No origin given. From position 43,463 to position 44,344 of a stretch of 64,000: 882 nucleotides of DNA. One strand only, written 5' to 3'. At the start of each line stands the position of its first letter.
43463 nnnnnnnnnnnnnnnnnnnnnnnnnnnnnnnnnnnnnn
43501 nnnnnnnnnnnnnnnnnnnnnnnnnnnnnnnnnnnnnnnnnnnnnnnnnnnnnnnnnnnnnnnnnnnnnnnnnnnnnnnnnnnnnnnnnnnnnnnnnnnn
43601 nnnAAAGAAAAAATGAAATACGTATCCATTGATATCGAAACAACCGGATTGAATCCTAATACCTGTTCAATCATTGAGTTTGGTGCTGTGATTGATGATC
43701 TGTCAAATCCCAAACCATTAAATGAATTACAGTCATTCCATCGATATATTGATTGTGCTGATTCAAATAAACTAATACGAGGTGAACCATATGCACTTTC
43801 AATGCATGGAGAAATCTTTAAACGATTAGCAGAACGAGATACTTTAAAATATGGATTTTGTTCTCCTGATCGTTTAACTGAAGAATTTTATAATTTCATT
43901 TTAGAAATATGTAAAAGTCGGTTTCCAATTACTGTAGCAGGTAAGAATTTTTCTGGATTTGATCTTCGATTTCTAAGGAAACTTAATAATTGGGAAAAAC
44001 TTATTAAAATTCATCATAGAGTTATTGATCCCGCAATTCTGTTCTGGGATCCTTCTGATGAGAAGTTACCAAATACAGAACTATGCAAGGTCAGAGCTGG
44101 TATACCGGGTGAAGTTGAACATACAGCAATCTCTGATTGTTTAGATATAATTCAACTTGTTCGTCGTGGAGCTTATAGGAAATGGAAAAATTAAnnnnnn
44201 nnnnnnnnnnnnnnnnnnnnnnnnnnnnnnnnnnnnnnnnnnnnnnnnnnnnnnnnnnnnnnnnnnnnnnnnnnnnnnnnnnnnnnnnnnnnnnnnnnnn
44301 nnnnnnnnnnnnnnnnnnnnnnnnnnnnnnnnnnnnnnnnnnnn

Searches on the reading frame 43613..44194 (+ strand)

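Call 92: search_protein_families(library=pfam, proteins=[window:43613-44194:+], max_evalue=0.001)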
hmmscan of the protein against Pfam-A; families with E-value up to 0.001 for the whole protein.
window:43613-44194:+ (193 aa): 2 families
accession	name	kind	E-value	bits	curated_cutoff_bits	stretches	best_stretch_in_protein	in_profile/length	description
PF00929.31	RNase_T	-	3.5e-08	34.6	24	1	4-182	1-163/164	Exonuclease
PF16473.11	Rv2179c-like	-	0.0003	21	27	1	3-135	2-121/177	3'-5' exoribonuclease Rv2179c-like domain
